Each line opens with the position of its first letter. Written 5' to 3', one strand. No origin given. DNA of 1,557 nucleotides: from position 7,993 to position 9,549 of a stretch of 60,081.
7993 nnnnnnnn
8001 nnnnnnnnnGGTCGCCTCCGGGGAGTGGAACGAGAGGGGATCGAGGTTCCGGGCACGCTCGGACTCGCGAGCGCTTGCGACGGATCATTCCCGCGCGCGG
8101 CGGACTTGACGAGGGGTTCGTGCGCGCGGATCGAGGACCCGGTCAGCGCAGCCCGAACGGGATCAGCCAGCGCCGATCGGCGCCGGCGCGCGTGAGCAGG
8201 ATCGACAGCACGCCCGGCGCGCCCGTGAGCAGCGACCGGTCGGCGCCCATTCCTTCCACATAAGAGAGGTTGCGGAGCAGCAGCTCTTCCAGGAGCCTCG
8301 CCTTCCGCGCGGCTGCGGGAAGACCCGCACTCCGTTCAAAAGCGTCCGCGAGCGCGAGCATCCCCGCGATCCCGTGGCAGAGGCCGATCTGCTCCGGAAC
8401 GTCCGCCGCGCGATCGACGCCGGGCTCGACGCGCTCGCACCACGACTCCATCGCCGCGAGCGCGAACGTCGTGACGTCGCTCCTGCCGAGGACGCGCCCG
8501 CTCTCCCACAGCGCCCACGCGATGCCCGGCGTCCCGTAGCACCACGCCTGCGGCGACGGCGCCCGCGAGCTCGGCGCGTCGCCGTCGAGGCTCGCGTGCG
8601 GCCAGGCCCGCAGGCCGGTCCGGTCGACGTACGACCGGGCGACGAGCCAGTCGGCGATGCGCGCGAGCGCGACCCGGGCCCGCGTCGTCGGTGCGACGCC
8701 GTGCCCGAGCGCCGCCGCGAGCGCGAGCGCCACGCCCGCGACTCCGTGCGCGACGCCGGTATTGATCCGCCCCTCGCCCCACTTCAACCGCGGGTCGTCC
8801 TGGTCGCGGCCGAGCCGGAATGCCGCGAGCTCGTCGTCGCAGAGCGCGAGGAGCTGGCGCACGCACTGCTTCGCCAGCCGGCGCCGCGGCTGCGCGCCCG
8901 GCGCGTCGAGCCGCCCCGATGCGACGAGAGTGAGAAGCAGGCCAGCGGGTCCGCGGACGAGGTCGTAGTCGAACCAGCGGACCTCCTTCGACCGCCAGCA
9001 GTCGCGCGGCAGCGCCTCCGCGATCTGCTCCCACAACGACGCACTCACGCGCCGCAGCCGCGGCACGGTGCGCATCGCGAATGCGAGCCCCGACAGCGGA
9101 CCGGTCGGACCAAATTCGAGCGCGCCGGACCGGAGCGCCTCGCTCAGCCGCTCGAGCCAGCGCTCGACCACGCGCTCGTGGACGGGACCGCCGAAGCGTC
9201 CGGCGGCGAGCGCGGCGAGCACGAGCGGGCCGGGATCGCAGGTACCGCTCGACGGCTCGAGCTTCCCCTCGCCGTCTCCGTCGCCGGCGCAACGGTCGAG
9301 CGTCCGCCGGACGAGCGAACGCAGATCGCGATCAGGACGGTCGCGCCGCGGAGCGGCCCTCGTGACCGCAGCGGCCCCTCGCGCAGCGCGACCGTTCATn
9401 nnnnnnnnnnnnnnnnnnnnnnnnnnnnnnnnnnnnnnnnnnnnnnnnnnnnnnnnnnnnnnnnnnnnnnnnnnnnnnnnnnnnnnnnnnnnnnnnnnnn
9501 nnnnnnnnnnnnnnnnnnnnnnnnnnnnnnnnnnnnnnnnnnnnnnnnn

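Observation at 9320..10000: Precursor gene amplified by tandem duplication that copied a dead fragment of the lanC start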

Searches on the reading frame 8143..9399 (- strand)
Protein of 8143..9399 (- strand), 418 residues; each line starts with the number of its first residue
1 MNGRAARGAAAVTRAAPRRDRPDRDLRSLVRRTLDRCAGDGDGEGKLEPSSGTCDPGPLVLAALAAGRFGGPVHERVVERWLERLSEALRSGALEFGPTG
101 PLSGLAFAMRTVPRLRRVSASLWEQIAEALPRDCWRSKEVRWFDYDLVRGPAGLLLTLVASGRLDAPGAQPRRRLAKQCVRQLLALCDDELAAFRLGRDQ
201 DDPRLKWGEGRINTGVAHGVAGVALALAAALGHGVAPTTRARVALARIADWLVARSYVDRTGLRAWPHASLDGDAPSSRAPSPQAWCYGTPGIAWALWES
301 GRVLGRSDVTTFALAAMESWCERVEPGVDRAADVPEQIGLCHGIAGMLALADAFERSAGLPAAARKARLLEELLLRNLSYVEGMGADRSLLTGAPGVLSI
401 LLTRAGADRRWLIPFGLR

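Call 4: search_protein_families(library=pfam, proteins=[window:8143-9399:-], max_evalue=0.1)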
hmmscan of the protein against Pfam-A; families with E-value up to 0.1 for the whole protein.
window:8143-9399:- (418 aa): 1 family
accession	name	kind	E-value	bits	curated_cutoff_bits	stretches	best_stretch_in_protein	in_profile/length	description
PF05147.19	LANC_like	-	1.6e-21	76.7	23.2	1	75-407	31-340/350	Lanthionine synthetase C-like protein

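Call 5: search_protein_families(library=ncbifam, proteins=[window:8143-9399:-], max_evalue=0.1)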
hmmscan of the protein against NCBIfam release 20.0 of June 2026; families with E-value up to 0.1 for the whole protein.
window:8143-9399:- (418 aa): 3 families
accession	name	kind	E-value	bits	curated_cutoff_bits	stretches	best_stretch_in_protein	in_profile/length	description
NF038150.1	lanthi_synth_IV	equivalog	2.4e-13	49.3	650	1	79-404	540-844/851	class IV lanthionine synthetase LanL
TIGR03897.1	lanti_2_LanM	subfamily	1.4e-11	42.9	304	1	125-377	672-895/932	type 2 lanthipeptide synthetase LanM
NF038151.1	lanthi_synth_III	equivalog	1e-05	24.2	575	1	64-230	534-675/833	class III lanthionine synthetase LanKC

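Call 10: find_homologous_proteins(query=window:8143-9399:-)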
Query window:8143-9399:- (418 aa): 58 proteins with E <= 0.001 among 8000 candidates.
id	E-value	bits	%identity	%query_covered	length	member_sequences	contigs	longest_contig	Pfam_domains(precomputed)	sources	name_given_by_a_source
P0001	1.1e-271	919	100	100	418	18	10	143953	PF05147.20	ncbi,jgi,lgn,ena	-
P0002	9.8e-242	820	90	100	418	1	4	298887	PF05147.20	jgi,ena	jgi:hypothetical protein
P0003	1.2e-240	817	89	93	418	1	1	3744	PF05147.20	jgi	jgi:hypothetical protein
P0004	1.6e-197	675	87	86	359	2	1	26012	PF05147.20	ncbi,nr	ncbi:MAG TPA: lanthionine synthetase LanC family protein [Planctomycetota bacterium]|nr:lanthionine 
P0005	1.5e-152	527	66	92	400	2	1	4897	PF05147.20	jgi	jgi:hypothetical protein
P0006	1.5e-149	517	63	94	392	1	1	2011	PF05147.20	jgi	jgi:hypothetical protein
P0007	3.4e-148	512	62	94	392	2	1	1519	PF05147.20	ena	-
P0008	2.5e-145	503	62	94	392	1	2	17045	PF05147.20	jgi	jgi:class I lanthipeptide synthase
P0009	1.1e-144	501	61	94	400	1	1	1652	PF05147.20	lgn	-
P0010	5.9e-137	475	61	93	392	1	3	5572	PF05147.20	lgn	-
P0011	6.0e-135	469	60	94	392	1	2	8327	PF05147.20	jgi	jgi:hypothetical protein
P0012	4.2e-129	449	59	92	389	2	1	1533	PF05147.20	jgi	-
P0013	1.2e-111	392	54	90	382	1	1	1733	PF05147.20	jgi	jgi:hypothetical protein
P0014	9.7e-110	386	54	89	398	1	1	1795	PF05147.20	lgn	-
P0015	2.2e-108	381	53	90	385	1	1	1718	PF05147.20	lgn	-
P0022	4.7e-92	327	51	87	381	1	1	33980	PF05147.20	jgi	jgi:hypothetical protein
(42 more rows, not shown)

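Call 14: find_encoding_contigs(protein=P0001, flank=3000, max_places=10)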
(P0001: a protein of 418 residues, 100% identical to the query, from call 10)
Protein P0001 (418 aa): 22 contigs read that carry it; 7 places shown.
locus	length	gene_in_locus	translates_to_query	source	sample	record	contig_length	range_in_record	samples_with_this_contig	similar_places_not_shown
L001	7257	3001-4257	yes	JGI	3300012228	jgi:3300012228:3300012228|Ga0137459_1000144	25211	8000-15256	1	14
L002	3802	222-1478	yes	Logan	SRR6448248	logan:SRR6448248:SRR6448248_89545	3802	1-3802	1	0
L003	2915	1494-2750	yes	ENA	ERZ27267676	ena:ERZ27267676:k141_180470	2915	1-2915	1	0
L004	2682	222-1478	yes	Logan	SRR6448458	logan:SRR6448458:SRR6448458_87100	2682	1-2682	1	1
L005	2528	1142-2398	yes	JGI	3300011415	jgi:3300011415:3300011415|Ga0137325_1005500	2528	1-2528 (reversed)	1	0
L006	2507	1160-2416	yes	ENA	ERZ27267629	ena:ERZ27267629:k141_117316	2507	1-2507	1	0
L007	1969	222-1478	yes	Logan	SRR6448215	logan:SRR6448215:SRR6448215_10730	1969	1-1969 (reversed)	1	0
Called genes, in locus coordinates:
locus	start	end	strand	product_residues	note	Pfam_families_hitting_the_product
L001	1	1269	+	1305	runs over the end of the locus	PF00069:Pkinase, PF07714:PK_Tyr_Ser-Thr, PF00515:TPR_1 (weak), PF13414:TPR_11, PF13432:TPR_16, PF00515:TPR_1 (weak), PF13414:TPR_11, PF13432:TPR_16, +22 more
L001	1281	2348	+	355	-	PF00890:FAD_binding_2 (faint), PF03486:HI0933_like (faint), PF07992:Pyr_redox_2 (weak), PF13738:Pyr_redox_3 (faint), PF01266:DAO (weak)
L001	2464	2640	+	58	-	-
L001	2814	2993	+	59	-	-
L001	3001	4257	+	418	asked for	PF05147:LANC_like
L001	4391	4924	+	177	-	-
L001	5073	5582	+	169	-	PF00571:CBS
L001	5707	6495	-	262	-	PF09948:PpoB2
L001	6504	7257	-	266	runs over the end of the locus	PF05988:DUF899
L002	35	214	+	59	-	-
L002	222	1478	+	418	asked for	PF05147:LANC_like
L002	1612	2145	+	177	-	-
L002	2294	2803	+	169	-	PF00571:CBS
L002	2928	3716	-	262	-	PF09948:PpoB2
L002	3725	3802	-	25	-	?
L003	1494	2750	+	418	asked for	PF05147:LANC_like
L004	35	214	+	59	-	-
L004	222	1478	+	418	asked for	PF05147:LANC_like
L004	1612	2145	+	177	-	-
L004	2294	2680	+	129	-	?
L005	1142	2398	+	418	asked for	PF05147:LANC_like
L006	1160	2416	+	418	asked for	PF05147:LANC_like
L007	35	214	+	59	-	-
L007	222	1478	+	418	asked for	PF05147:LANC_like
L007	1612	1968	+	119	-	?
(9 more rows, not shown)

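Call 15: find_encoding_contigs(protein=P0002, flank=4000, max_places=4)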
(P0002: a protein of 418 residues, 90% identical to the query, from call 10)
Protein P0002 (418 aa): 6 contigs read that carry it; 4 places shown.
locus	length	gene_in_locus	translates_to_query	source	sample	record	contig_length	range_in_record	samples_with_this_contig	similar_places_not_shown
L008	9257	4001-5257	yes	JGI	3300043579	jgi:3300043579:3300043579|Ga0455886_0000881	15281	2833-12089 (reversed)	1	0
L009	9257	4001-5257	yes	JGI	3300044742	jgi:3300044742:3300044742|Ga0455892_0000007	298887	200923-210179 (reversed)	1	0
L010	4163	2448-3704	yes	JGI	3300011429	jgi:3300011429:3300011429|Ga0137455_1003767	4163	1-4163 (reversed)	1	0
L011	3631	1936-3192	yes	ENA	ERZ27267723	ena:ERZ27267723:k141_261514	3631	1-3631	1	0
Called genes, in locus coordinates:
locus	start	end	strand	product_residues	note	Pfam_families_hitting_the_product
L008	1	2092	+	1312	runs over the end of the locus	PF00069:Pkinase, PF07714:PK_Tyr_Ser-Thr, PF13414:TPR_11, PF13432:TPR_16, PF13414:TPR_11, PF13414:TPR_11, PF13414:TPR_11, PF13432:TPR_16, +31 more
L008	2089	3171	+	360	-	PF00890:FAD_binding_2 (faint), PF03486:HI0933_like (faint), PF07992:Pyr_redox_2 (weak), PF13738:Pyr_redox_3 (faint), PF01266:DAO (weak)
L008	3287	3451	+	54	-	-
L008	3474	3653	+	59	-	-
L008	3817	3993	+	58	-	-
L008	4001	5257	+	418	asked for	PF05147:LANC_like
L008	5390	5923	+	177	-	-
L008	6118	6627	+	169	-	PF00571:CBS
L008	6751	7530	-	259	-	PF09948:PpoB2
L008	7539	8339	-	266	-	PF05988:DUF899, PF00578:AhpC-TSA (faint)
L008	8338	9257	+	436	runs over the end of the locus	-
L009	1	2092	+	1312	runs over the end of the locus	PF00069:Pkinase, PF07714:PK_Tyr_Ser-Thr, PF13414:TPR_11, PF13432:TPR_16, PF13414:TPR_11, PF13414:TPR_11, PF13414:TPR_11, PF13432:TPR_16, +31 more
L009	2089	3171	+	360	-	PF00890:FAD_binding_2 (faint), PF03486:HI0933_like (faint), PF07992:Pyr_redox_2 (weak), PF13738:Pyr_redox_3 (faint), PF01266:DAO (weak)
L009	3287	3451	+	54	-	-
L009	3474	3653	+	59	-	-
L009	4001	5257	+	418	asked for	PF05147:LANC_like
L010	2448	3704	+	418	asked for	PF05147:LANC_like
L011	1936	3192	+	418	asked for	PF05147:LANC_like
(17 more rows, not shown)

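Call 20: find_related_loci(query=A2, collection=metagenome_contigs, flank=4000)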
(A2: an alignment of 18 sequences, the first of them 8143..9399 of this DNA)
Query A2 (418 aa) in metagenome_contigs; peptide patterns used: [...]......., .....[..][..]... (x = any residue, [..] = any of these).
599 stretches matched a pattern (row limit reached: there are more); 478 encode a relative of the query (tblastn E <= 1e-3); the best 80 are kept; 80 distinct loci.
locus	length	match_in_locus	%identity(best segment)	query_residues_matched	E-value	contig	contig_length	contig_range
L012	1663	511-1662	99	1-384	0e+0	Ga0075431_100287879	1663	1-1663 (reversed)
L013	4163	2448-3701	90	1-418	0e+0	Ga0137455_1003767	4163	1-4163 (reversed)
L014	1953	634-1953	99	1-319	0e+0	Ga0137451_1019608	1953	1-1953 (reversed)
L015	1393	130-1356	61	3-414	2e-156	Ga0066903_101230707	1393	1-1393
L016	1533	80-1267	59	26-418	4e-135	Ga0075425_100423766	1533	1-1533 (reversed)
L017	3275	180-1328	51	26-418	3e-110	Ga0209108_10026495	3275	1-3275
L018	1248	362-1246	60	1-285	1e-99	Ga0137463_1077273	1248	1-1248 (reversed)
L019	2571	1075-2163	39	55-418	6e-68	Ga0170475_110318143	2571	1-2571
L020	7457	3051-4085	40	70-418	4e-61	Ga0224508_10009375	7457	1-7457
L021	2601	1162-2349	40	21-418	1e-60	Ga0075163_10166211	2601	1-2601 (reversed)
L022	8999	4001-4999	39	81-418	8e-60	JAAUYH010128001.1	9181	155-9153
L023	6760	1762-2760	39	81-418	8e-60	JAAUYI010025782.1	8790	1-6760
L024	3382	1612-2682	41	55-418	6e-60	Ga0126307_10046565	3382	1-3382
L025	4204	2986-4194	38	50-418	3e-59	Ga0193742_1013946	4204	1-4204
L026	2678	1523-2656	39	46-418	3e-59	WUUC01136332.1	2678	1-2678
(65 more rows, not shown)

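Call 21: find_related_loci(query=A2, collection=genome_contigs, flank=4000)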
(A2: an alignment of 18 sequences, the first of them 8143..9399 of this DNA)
Query A2 (418 aa) in genome_contigs; peptide patterns used: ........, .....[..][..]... (x = any residue, [..] = any of these).
599 stretches matched a pattern (row limit reached: there are more); 535 encode a relative of the query (tblastn E <= 1e-3); the best 80 are kept; 80 distinct loci.
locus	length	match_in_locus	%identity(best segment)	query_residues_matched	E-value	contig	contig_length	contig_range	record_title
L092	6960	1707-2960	86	1-418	0e+0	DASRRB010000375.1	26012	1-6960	MAG TPA_asm: Planctomycetota bacterium isolate SMAG_U4475 k141_1395293, whole genome shotgun sequence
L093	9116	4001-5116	40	55-418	1e-59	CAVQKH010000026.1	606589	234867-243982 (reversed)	MAG: uncultured Actinomycetota bacterium isolate MFD02581.bin.2.214 genome assembly, contig: contig_49016, whole genome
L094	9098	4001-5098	39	48-418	3e-59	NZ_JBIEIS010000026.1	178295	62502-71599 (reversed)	Nonomuraea sp. JJY05 contig26, whole genome shotgun sequence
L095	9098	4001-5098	39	48-418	1e-58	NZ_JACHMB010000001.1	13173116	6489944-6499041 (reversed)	Nonomuraea jabiensis strain DSM 45507 Ga0374001_01, whole genome shotgun sequence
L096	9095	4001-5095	39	49-418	4e-58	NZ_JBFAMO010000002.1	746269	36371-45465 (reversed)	Nonomuraea angiospora strain NPDC049854 NPDC049854_81_C5.ctg-0002, whole genome shotgun sequence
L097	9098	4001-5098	39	48-418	5e-57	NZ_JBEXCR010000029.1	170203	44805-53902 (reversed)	Nonomuraea sp. NPDC005650 NPDC005650_291_G6.ctg-0029, whole genome shotgun sequence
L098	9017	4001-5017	40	75-418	4e-55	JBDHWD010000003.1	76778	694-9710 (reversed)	MAG: Thermomicrobiales bacterium isolate AS-MICRO-3CA.275 NODE_1037_length_76778_cov_10.931865, whole genome shotgun seq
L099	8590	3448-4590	40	49-418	4e-54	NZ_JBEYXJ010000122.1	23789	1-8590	Streptomyces sp. NPDC046881 NPDC046881_58_A1.ctg-0122, whole genome shotgun sequence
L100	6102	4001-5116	41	48-418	8e-54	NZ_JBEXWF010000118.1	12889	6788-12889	Streptomyces sp. NPDC005890 NPDC005890_7_D7.ctg-0118, whole genome shotgun sequence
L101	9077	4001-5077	39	54-417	2e-52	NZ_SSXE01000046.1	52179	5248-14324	Nonomuraea sp. MG754425 scaffold_45, whole genome shotgun sequence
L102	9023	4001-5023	38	63-418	1e-51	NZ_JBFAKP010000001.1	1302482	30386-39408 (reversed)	Nonomuraea sp. NPDC050310 NPDC050310_48_G6.ctg-0001, whole genome shotgun sequence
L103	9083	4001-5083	42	54-418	5e-51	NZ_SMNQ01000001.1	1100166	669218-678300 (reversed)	Streptomyces sp. WAC05374 substr. delta StrH AA000514-1_WAC05374, whole genome shotgun sequence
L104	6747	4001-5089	40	50-418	6e-50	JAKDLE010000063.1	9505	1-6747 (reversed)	MAG: Pseudonocardia sp. isolate 40_S54 40_S54_NODE_488_length_9505_cov_5.476085, whole genome shotgun sequence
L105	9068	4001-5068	41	53-418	5e-49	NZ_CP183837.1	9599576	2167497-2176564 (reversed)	Streptomyces boninensis strain TBRC7755 chromosome, complete genome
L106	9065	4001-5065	37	48-418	6e-48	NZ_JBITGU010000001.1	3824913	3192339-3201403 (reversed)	Nonomuraea sp. NPDC050556 NPDC050556_347_A3.ctg-0001, whole genome shotgun sequence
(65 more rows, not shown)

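Call 35: find_encoding_contigs(protein=P0022, flank=6000, max_places=2)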
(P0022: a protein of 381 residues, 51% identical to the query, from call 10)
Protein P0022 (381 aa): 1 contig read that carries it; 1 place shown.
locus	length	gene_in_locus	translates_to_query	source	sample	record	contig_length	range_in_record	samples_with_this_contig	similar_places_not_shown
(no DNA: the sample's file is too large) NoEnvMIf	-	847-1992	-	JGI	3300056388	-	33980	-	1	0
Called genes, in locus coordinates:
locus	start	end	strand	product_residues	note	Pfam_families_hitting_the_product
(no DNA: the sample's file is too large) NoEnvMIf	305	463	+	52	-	-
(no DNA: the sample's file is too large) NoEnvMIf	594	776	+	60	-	-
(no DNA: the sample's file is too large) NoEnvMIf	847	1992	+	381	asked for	PF05147:LANC_like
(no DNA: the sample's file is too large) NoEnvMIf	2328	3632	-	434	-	PF00154:RecA_N, PF06745:ATPase (weak), PF08423:Rad51, PF27531:MT3502_N, PF21096:RecA_C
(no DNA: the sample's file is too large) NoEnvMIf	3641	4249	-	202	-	PF02834:LigT_PEase, PF13563:2_5_RNA_ligase2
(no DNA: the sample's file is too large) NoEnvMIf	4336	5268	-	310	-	PF00294:PfkB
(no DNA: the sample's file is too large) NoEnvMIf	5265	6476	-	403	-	PF03706:LPG_synthase_TM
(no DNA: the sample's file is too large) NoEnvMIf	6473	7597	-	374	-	PF13646:HEAT_2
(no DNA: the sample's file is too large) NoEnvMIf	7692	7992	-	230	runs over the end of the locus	-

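Call 38: find_encoding_contigs(protein=P0003, flank=3000, max_places=2)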
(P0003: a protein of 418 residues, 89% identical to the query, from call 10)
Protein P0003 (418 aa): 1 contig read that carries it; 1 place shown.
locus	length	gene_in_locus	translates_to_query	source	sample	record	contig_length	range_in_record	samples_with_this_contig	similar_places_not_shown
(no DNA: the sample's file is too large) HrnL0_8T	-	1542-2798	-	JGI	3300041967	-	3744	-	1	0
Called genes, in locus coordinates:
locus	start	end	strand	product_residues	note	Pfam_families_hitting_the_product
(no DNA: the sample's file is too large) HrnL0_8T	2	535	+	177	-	?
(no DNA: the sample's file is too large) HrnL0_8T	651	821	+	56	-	-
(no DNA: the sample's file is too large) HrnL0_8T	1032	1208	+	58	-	-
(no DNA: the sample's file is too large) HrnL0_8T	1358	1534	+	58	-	-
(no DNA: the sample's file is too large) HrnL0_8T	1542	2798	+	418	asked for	PF05147:LANC_like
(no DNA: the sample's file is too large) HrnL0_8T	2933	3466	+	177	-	-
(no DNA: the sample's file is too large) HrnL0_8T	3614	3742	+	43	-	?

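Call 39: find_encoding_contigs(protein=P0005, flank=3000, max_places=2)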
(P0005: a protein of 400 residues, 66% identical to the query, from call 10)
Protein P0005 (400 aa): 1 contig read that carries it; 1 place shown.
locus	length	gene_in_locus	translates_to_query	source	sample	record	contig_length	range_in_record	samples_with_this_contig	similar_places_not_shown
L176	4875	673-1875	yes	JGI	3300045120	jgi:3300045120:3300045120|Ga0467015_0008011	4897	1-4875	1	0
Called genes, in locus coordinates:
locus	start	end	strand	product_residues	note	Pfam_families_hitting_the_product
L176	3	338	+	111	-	?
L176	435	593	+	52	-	-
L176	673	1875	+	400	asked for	PF05147:LANC_like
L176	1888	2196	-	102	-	-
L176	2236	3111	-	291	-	-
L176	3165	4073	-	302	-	PF11583:AurF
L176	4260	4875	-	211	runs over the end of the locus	?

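Call 40: find_encoding_contigs(protein=P0008, flank=5000, max_places=2)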
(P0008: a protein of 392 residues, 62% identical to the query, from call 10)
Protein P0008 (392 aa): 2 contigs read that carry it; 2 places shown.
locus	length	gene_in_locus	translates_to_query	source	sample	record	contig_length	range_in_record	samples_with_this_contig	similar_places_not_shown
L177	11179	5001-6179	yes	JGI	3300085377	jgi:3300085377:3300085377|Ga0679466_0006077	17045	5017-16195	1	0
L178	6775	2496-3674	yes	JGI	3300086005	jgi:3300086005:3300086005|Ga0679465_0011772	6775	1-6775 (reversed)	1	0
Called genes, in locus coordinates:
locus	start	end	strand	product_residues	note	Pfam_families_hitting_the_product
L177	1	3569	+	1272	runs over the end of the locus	PF00069:Pkinase, PF07714:PK_Tyr_Ser-Thr, PF13414:TPR_11, PF13424:TPR_12, PF13432:TPR_16, PF13424:TPR_12, PF13432:TPR_16, PF14559:TPR_19, +25 more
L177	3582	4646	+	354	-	PF00890:FAD_binding_2 (faint), PF03486:HI0933_like (faint), PF07992:Pyr_redox_2 (faint), PF01266:DAO (weak), PF13738:Pyr_redox_3 (weak)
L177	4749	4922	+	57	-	-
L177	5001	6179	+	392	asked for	PF05147:LANC_like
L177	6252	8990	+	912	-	PF04542:Sigma70_r2, PF13620:CarboxypepD_reg (faint)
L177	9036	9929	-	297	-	-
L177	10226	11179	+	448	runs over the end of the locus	-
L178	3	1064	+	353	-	?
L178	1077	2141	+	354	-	PF00890:FAD_binding_2 (faint), PF03486:HI0933_like (faint), PF07992:Pyr_redox_2 (faint), PF01266:DAO (weak), PF13738:Pyr_redox_3 (weak)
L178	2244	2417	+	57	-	-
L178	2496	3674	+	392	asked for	PF05147:LANC_like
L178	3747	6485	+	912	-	PF04542:Sigma70_r2, PF13620:CarboxypepD_reg (faint)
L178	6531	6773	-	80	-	?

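Call 41: find_encoding_contigs(protein=P0011, flank=4000, max_places=2)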
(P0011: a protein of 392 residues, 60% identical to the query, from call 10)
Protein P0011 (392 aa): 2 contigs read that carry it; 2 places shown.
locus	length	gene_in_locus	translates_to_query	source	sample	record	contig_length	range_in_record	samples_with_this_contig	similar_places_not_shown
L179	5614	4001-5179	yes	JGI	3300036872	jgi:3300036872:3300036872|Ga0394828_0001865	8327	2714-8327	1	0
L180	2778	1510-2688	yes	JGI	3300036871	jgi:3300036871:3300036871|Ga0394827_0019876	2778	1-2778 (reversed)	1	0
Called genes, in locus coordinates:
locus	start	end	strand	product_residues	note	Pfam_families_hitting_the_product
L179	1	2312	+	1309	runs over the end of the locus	PF00069:Pkinase, PF07714:PK_Tyr_Ser-Thr, PF13414:TPR_11, PF13432:TPR_16, PF00515:TPR_1, PF00515:TPR_1, PF13432:TPR_16, PF13414:TPR_11, +29 more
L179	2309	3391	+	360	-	PF00890:FAD_binding_2 (faint), PF03486:HI0933_like (faint), PF07992:Pyr_redox_2 (weak), PF13738:Pyr_redox_3 (faint), PF01266:DAO (weak)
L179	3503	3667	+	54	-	-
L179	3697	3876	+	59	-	-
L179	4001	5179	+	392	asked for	PF05147:LANC_like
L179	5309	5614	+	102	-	?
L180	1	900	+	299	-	?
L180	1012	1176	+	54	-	-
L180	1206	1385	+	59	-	-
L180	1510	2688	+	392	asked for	PF05147:LANC_like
